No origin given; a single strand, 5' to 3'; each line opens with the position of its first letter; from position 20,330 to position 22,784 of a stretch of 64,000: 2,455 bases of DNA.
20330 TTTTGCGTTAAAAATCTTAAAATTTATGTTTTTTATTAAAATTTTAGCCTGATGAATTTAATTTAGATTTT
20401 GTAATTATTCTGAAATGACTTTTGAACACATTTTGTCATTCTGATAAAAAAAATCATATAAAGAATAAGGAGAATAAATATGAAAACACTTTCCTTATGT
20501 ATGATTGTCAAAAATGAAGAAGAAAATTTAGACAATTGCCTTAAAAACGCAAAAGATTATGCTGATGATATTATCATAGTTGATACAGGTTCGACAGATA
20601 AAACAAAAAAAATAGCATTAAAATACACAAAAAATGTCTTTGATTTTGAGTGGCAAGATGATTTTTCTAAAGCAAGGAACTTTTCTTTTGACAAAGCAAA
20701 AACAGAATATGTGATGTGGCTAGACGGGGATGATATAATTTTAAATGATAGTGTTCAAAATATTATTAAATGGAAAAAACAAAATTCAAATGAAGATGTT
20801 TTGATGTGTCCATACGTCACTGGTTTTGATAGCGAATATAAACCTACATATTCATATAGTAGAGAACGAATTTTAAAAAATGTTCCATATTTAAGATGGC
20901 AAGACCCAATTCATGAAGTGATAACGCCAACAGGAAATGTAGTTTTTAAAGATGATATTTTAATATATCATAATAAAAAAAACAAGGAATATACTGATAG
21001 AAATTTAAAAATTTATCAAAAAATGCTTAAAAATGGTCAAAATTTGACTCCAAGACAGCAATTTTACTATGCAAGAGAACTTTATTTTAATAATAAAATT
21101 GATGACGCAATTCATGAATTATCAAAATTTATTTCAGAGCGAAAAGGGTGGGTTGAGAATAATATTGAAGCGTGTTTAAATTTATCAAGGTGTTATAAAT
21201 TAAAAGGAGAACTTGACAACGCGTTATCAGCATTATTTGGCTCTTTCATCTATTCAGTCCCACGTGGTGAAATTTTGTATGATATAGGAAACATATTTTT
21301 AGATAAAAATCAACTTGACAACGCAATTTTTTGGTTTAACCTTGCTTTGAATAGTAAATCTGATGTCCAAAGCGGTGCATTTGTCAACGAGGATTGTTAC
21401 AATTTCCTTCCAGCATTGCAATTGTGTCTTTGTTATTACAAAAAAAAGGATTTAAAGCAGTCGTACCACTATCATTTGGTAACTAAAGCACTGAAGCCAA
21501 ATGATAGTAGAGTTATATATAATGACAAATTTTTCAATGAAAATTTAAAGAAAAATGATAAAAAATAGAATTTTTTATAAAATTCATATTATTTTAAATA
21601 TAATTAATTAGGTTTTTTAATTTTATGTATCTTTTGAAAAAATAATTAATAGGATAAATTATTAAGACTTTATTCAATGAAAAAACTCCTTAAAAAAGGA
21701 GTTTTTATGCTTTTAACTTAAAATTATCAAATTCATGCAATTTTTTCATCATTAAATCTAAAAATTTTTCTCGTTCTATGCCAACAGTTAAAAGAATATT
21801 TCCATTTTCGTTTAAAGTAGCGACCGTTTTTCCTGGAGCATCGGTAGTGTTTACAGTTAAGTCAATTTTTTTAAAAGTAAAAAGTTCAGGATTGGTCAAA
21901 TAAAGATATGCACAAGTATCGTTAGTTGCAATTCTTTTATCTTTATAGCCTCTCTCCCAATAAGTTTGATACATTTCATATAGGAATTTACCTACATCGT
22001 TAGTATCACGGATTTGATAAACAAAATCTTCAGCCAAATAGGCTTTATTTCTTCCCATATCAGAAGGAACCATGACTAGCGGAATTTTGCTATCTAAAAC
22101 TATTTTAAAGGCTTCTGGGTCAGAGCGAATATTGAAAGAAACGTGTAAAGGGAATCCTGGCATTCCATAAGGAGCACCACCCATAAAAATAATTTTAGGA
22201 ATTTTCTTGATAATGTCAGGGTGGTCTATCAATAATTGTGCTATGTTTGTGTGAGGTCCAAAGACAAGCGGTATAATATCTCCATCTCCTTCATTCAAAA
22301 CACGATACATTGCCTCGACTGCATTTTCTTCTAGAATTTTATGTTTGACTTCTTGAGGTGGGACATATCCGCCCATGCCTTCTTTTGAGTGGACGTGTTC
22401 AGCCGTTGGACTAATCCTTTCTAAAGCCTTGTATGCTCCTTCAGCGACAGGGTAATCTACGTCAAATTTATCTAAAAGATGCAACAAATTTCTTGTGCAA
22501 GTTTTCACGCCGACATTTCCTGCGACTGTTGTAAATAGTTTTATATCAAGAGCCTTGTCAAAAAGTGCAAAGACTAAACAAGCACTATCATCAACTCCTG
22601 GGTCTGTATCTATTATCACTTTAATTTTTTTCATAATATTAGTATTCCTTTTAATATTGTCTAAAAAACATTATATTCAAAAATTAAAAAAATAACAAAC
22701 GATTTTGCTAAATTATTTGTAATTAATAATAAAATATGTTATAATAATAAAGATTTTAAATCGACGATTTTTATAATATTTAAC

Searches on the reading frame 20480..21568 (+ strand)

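Call 7: search_protein_families(library=pfam, proteins=[window:20480-21568:+])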
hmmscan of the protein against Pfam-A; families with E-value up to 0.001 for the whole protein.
window:20480-21568:+ (362 aa): 5 families
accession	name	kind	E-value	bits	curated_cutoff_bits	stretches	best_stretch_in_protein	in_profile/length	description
PF00535.33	Glycos_transf_2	-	2e-22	80.4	23.3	1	5-148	1-152/168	Glycosyl transferase family 2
PF10111.15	Glyco_tranf_2_2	-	8.9e-08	32.4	27.3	1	8-106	4-116/276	Glycosyltransferase like family 2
PF07719.23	TPR_2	-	4.3e-05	23.8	27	0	264-290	2-28/34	Tetratricopeptide repeat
PF13181.12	TPR_8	-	6.5e-05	23.2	25.7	0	264-293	2-31/34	Tetratricopeptide repeat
PF12895.13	ANAPC3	-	0.00017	22.3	27.2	0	275-335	1-49/82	Anaphase-promoting complex, cyclosome, subunit 3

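Call 31: search_protein_families(library=pfam, proteins=[P0018], max_evalue=0.01)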
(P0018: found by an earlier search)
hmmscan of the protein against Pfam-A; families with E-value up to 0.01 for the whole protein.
P0018 (824 aa): 1 family
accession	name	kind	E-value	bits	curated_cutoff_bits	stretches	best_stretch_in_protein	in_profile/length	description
PF09479.16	Flg_new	-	3e-12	46.9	27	1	237-309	1-64/65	Listeria-Bacteroides repeat domain (List_Bact_rpt)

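Call 69: search_protein_families(library=ncbifam, proteins=[P0018, P0064, P0079, P0083], max_evalue=0.001)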
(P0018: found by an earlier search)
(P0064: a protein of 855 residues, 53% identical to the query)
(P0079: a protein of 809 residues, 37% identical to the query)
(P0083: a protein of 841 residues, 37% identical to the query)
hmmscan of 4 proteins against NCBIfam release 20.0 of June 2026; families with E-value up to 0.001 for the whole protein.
P0018 (824 aa): 0 families

P0064 (855 aa): 1 family
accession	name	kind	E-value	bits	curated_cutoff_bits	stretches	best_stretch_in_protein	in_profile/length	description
TIGR02543.1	List_Bact_rpt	repeat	8.3e-06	26.1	20.95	0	573-617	3-43/44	TIGR02543 family repeat protein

P0079 (809 aa): 1 family
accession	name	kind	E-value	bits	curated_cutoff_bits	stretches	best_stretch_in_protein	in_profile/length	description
TIGR02543.1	List_Bact_rpt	repeat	4.9e-20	71.6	20.95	3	340-385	1-44/44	TIGR02543 family repeat protein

P0083 (841 aa): 1 family
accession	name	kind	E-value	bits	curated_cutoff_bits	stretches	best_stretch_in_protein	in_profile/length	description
TIGR02543.1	List_Bact_rpt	repeat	6.2e-24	84.1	20.95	4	372-417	1-44/44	TIGR02543 family repeat protein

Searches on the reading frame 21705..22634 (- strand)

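Call 7: search_protein_families(library=pfam, proteins=[window:21705-22634:-])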
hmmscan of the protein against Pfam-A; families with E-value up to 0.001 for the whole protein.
window:21705-22634:- (309 aa): 1 family
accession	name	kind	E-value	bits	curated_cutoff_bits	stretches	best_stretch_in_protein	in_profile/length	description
PF01156.24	IU_nuc_hydro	-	3e-58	198.3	34.2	1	6-292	1-296/297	Inosine-uridine preferring nucleoside hydrolase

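Call 31: search_protein_families(library=pfam, proteins=[P0018], max_evalue=0.01)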
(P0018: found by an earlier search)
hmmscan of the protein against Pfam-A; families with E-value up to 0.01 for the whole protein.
P0018 (824 aa): 1 family
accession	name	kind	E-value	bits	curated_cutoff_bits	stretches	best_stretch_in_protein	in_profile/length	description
PF09479.16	Flg_new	-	3e-12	46.9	27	1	237-309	1-64/65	Listeria-Bacteroides repeat domain (List_Bact_rpt)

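Call 69: search_protein_families(library=ncbifam, proteins=[P0018, P0064, P0079, P0083], max_evalue=0.001)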
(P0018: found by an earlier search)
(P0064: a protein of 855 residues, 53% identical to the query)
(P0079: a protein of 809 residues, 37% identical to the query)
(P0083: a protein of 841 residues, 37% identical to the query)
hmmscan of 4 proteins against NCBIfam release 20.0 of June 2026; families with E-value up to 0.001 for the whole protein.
P0018 (824 aa): 0 families

P0064 (855 aa): 1 family
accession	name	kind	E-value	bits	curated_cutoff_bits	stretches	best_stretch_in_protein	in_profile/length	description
TIGR02543.1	List_Bact_rpt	repeat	8.3e-06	26.1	20.95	0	573-617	3-43/44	TIGR02543 family repeat protein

P0079 (809 aa): 1 family
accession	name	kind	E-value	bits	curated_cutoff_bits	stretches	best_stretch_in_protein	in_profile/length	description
TIGR02543.1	List_Bact_rpt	repeat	4.9e-20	71.6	20.95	3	340-385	1-44/44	TIGR02543 family repeat protein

P0083 (841 aa): 1 family
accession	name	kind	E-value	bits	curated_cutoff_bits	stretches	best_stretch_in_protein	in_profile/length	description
TIGR02543.1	List_Bact_rpt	repeat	6.2e-24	84.1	20.95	4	372-417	1-44/44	TIGR02543 family repeat protein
